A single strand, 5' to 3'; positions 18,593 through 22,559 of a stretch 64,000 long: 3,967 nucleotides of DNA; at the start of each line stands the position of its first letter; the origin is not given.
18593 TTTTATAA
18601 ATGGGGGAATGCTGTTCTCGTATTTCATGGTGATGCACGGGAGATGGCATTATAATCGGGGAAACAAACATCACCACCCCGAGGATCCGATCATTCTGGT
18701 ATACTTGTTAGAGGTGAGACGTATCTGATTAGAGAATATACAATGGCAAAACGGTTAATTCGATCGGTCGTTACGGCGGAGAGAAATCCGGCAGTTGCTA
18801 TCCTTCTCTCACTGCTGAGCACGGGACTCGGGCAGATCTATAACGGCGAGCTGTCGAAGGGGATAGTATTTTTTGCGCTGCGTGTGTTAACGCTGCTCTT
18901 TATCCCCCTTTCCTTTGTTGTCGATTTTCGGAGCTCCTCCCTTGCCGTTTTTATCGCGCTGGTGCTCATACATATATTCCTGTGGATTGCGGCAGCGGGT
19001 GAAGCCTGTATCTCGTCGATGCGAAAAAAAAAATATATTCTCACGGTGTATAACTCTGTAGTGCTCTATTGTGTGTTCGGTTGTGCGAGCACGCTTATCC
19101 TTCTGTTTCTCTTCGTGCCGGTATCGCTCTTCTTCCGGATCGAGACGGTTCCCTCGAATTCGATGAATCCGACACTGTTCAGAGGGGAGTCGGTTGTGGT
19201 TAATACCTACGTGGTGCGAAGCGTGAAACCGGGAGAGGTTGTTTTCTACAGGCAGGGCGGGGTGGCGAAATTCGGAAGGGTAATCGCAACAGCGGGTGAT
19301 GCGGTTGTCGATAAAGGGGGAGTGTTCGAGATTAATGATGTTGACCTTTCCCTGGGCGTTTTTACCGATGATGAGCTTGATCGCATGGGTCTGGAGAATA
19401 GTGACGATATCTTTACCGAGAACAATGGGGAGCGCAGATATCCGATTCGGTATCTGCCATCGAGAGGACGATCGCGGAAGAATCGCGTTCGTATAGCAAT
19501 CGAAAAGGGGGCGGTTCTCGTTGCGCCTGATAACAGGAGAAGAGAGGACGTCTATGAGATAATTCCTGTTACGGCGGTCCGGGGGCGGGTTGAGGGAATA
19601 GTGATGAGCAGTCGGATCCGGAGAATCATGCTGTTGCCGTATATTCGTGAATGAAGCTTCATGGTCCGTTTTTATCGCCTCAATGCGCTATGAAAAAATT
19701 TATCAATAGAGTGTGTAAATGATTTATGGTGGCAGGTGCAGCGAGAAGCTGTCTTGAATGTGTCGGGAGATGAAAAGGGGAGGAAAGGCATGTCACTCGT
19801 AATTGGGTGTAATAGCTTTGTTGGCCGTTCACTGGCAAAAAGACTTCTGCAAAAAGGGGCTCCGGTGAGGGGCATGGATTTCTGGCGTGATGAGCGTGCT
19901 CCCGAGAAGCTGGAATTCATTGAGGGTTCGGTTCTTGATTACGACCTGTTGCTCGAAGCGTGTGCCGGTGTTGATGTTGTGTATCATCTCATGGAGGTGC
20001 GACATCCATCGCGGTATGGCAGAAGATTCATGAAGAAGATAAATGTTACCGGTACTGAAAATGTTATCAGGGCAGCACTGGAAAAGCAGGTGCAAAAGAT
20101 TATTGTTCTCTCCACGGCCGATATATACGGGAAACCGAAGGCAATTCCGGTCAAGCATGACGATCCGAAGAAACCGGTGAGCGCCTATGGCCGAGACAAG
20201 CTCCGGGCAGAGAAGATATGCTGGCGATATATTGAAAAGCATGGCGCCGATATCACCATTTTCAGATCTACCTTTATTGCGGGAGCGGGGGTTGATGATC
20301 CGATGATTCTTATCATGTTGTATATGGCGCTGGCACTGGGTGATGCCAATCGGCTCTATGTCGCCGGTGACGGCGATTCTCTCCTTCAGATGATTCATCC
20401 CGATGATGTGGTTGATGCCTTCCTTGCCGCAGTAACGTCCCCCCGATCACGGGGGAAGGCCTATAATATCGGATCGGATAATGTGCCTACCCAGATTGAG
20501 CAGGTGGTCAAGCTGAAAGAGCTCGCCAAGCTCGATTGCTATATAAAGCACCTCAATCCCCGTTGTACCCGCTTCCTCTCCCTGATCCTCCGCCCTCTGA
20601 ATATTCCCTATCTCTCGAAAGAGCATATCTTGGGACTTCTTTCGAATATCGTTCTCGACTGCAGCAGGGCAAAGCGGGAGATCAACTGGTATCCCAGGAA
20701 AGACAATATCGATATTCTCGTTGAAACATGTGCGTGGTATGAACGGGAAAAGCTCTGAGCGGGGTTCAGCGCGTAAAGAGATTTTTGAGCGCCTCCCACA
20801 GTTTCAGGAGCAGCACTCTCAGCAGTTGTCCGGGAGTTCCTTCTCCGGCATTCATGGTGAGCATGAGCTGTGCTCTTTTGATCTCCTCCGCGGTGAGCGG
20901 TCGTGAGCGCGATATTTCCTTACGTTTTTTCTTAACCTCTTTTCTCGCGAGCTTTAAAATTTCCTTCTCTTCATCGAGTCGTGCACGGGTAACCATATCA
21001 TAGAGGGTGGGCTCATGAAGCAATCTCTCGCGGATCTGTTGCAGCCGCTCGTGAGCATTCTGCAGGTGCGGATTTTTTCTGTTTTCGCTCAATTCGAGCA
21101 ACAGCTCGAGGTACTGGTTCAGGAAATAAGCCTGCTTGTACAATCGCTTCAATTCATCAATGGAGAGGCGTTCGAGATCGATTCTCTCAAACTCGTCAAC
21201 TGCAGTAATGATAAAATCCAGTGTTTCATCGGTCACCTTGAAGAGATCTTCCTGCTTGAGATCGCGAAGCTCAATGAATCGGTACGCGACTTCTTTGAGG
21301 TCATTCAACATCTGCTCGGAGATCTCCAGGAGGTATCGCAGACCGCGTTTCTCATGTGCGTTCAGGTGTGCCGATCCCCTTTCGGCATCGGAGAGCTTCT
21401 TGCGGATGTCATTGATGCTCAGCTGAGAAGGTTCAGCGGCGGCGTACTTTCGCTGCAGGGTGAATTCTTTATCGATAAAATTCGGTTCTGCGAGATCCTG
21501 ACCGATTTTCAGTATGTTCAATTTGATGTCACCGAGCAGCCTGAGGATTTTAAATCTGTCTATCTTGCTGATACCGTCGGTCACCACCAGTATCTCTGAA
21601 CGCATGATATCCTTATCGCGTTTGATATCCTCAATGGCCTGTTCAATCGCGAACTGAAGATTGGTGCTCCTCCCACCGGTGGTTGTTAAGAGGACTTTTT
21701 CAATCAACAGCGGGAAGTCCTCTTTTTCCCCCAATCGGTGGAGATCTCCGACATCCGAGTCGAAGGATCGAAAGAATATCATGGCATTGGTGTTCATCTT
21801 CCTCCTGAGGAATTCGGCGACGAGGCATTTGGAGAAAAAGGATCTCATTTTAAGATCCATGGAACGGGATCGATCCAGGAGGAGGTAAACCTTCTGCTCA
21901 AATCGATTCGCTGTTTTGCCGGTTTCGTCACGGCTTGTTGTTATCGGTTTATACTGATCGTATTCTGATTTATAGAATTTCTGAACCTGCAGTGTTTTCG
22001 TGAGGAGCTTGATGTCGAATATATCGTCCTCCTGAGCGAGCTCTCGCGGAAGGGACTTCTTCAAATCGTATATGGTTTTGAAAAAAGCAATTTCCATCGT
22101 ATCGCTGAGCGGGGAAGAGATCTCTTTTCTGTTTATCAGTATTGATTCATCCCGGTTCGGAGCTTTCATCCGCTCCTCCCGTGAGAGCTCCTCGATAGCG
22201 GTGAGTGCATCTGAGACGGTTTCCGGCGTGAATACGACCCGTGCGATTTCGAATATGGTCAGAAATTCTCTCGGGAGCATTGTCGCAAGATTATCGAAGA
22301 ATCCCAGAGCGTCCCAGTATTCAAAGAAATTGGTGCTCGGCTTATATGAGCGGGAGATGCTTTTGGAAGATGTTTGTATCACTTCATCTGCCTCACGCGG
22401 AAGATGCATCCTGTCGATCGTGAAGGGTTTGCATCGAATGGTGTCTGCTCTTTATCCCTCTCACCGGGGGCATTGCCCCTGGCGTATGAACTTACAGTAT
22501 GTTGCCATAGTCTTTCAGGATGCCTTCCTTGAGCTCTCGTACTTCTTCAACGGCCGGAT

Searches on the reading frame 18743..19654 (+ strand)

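Call 25: search_protein_families(library=pfam, proteins=[window:18743-19654:+], max_evalue=1)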
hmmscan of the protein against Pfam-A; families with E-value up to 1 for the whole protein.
window:18743-19654:+ (303 aa): 5 families
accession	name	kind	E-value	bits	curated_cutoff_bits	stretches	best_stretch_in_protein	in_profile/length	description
PF10502.14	Peptidase_S26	-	7.2e-12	46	22.9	1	116-266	8-143/168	Signal peptidase, peptidase S26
PF18935.5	DUF5683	-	0.032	14.7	26.7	1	14-46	3-35/151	Family of unknown function (DUF5683)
PF00717.28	Peptidase_S24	-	0.036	14.2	23.3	1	135-180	39-82/116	Peptidase S24-like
PF13789.11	DUF4181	-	0.7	10.8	25.4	1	44-110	36-102/108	Domain of unknown function (DUF4181)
PF19529.4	DUF6057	-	0.88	8.8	29.8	1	23-125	78-175/569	Family of unknown function (DUF6057)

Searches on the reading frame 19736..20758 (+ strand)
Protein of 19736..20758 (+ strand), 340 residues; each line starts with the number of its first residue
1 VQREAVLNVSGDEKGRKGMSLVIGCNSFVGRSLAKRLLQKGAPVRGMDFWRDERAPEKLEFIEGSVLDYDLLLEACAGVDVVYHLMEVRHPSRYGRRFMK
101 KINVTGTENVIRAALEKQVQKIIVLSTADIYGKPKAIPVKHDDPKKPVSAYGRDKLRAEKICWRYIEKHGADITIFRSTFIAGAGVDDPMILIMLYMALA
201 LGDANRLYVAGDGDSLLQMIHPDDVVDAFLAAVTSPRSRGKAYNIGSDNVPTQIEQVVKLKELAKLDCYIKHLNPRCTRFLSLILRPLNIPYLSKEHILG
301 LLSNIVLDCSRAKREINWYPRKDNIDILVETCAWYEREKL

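Call 25: search_protein_families(library=pfam, proteins=[window:19736-20758:+], max_evalue=1)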
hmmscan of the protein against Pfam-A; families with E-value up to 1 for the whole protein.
window:19736-20758:+ (340 aa): 8 families
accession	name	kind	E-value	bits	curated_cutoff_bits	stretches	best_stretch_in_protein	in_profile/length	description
PF01370.27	Epimerase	-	3e-39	135.3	20.9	1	21-246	2-240/240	NAD dependent epimerase/dehydratase family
PF16363.11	GDP_Man_Dehyd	-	4.9e-18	66.1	27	1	21-321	1-322/332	GDP-mannose 4,6 dehydratase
PF01073.25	3Beta_HSD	-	7.4e-17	61.7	22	1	21-244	1-247/280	3-beta hydroxysteroid dehydrogenase/isomerase family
PF13460.12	NAD_binding_10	-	6.6e-13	49.4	27.2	1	24-180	1-145/184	NAD(P)H-binding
PF07993.18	NAD_binding_4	-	6e-09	35.9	20.1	1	49-184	51-210/258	Male sterility protein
PF02719.21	Polysacc_synt_2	-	1.5e-08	34.6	20.2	1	60-174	57-161/293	Polysaccharide biosynthesis protein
PF04321.23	RmlD_sub_bind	-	2.5e-08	33.8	27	1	21-184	4-154/287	RmlD substrate binding domain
PF05368.20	NmrA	-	0.029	14.4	27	1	21-127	6-107/298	NmrA-like family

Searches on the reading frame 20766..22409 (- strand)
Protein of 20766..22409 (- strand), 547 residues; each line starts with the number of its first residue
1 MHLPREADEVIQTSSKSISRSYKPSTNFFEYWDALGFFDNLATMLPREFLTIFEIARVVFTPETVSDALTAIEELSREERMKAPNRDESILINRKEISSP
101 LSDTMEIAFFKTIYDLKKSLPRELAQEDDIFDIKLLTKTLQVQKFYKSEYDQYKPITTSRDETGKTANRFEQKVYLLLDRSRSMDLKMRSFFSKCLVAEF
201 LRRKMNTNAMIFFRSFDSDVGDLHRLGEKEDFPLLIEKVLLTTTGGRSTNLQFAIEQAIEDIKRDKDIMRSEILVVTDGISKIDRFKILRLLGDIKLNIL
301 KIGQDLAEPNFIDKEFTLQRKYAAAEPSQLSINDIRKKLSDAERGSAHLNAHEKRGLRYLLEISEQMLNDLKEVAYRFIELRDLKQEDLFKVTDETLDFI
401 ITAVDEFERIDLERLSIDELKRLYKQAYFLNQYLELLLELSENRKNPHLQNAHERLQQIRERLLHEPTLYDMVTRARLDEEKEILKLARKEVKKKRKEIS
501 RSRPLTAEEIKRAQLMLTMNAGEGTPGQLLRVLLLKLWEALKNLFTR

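Call 3: search_protein_families(library=pfam, proteins=[window:20766-22409:-], max_evalue=0.1)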
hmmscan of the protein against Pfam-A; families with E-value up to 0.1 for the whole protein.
window:20766-22409:- (547 aa): 2 families
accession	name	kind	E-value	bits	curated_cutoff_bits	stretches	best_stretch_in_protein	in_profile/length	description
PF05727.16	UPF0228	-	0.043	14.2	25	0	331-372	26-66/124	Uncharacterised protein family (UPF0228)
PF13519.12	VWA_2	-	0.047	14.8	27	0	175-279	2-106/107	von Willebrand factor type A domain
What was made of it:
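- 20766..22409 (-): VWA protein (538-547 aa) with MIDAS residues DRSRSM, TTGGRST and VTDG, flanking helical regions and a C-terminal hydrophobic helix. Pfam VWA_2 is only a weak hit (call 3).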

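Call 4: search_protein_families(library=ncbifam, proteins=[window:20766-22409:-], max_evalue=0.1)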
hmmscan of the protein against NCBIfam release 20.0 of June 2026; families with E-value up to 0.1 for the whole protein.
window:20766-22409:- (547 aa): 2 families
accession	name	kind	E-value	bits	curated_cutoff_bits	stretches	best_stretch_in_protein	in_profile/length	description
TIGR02442.1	Cob-chelat-sub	hypoth_equivalog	0.014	13.9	779.45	1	166-281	467-583/641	putative cobaltochelatase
TIGR00868.1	hCaCC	subfamily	0.019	12.8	900.85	1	171-279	303-414/863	calcium-activated chloride channel protein 1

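Call 26: search_protein_families(library=padloc, proteins=[window:20766-22409:-], max_evalue=0.01)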
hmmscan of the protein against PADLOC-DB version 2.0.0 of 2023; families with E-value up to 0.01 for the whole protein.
window:20766-22409:- (547 aa): 0 families

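Call 63: find_homologous_proteins(query=window:20766-22409:-, max_evalue=0.00001)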
Query window:20766-22409:- (547 aa): 247 proteins with E <= 0.00001 among 8000 candidates; the best 120 are listed.
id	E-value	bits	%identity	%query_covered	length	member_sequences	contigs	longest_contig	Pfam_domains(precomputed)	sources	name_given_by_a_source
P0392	0.0e+0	1147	100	98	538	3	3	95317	-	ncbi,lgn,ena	-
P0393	9.2e-195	666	57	94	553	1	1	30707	-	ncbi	-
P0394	8.7e-194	663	57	97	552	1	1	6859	-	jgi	jgi:hypothetical protein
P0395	9.7e-194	663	58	96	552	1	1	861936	-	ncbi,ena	-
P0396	1.6e-193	662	59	96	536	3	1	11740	-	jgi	jgi:hypothetical protein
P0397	1.8e-193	662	58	96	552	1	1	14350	-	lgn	-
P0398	1.6e-192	659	59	95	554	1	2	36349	-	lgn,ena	-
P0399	1.9e-192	659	59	96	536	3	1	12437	-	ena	-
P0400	2.4e-192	658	60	95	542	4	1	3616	-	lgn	-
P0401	3.5e-192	658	57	95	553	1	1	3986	-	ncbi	-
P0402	6.5e-192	657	59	97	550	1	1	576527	-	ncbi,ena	-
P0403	8.0e-192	657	57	95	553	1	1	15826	-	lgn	-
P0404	1.1e-191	656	59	96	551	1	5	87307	-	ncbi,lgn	-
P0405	1.2e-191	656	59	97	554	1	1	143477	-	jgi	jgi:hypothetical protein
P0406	1.3e-191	656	59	97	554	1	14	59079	-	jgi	jgi:hypothetical protein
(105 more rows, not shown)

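Call 72: predict_structure(alignment_id=A3)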
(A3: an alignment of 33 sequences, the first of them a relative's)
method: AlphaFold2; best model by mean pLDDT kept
length: 538 residues; sequences in the alignment: 33
mean_pLDDT: 55.6   pTM: 0.41
mean pLDDT of the five models: 55.6, 54.5, 50.2, 47.2, 43.3
residues with pLDDT >= 90: 0; 70-90: 158; 50-70: 162; < 50: 218
segments of 3 or more residues with pLDDT < 50: 1-108, 110-165, 234-238, 468-480, 482-484, 486-497, 500-516
pLDDT, mean of each block of 10 residues (from residue 1): 31 35 40 37 31 34 37 28 25 36 45 42 39 34 27 34 49 53 52 51 60 60 60 49 77 65 67 77 77 58 58 58 72 75 77 78 74 54 71 80 80 71 71 78 87 79 60 43 46 43 42 43 75 78
secondary structure, 60 per line:
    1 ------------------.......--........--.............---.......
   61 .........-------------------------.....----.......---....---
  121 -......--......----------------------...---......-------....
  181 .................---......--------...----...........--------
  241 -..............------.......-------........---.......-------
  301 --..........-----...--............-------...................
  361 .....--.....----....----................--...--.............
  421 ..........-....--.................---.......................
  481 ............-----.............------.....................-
elements in order: H19-25 H28-35 H38-50 H54-69 E95-99 H104-110 H114-117 E122-127 E130-135 E164-169 H177-197 E201-206 E215-217 H222-232 H242-255 E262-268 H276-283 E287-293 H303-312 H323-334 H342-365 E368-372 H377-380 H385-400 H408-430 H432-435 H438-454 H458-492 H498-510 H517-537
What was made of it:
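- Tried and rejected: AF2 of the VWA protein: poor (pLDDT 55.6, call 72).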

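Call 74: fold_search(model_id=the predicted structure, library=pdb)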
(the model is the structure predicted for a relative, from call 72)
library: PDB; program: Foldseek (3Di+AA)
matches with E <= 10: 974; with E <= 0.001: 53
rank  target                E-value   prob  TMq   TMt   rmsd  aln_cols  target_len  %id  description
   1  6fpz_A                5.5e-06  1.00  0.21  0.19  14.4       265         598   14  Inter-alpha-inhibitor heavy chain 1, D298A (released 2019-02-27)
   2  6fpy_B                8.1e-06  1.00  0.21  0.20  15.7       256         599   15  Inter-alpha-inhibitor heavy chain 1, wild type (released 2019-02-27)
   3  6fpy_A                1.0e-05  1.00  0.21  0.19  18.1       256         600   16  Inter-alpha-inhibitor heavy chain 1, wild type (released 2019-02-27)
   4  9c4f_I                1.5e-05  1.00  0.21  0.51  11.5       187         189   16  Infectious B19V capsid (released 2024-10-16)
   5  3jbr_F                2.1e-05  1.00  0.20  0.13  23.9       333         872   13  Cryo-EM structure of the rabbit voltage-gated calcium channel Cav1.1 complex at 4.2 angstrom (released 2015-12-30)
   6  1jey_B                2.3e-05  1.00  0.22  0.22  11.2       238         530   16  Crystal Structure of the Ku heterodimer bound to DNA (released 2001-08-10)
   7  6erh_D                4.3e-05  1.00  0.22  0.22   7.5       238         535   15  Complex of XLF and heterodimer Ku bound to DNA (released 2018-10-17)
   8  6erh_B                5.7e-05  1.00  0.21  0.21   7.5       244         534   14  Complex of XLF and heterodimer Ku bound to DNA (released 2018-10-17)
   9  6cx1_E                8.4e-05  1.00  0.21  0.54  11.8       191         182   18  Cryo-EM structure of Seneca Valley Virus-Anthrax Toxin Receptor 1 complex (released 2018-10-31)
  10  9rt4_C1               1.2e-04  1.00  0.19  0.33  10.3       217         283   15  NetF - ANTXR2 local refinement focused (released 2026-02-18)
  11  4cn8                  1.5e-04  1.00  0.20  0.26   5.3       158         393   13  Structure of proximal thread matrix protein 1 (PTMP1) from the mussel byssus (released 2014-03-12)
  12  6m48_B                1.5e-04  1.00  0.21  0.15  11.9       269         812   11  Crystal structure of pilus adhesin, SpaC from Lactobacillus rhamnosus GG - P21212 form (released 2020-07-29)
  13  9pd3_E                1.6e-04  1.00  0.21  0.31  12.1       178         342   18  NER dual incision complex - DuIS (released 2026-02-18)
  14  4hqf                  1.6e-04  1.00  0.19  0.44  11.8       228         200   17  Crystal structure of Plasmodium falciparum TRAP, I4 form (released 2012-12-26)
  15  2xgg_A                1.7e-04  1.00  0.17  0.48   5.9       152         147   20  Structure of Toxoplasma gondii Micronemal Protein 2 A_I Domain (released 2010-08-18)
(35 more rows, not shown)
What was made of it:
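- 20766..22409 (-): The AF2 model is poor (pLDDT 55.6, call 72), but all top Foldseek hits are VWA domains (call 74).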
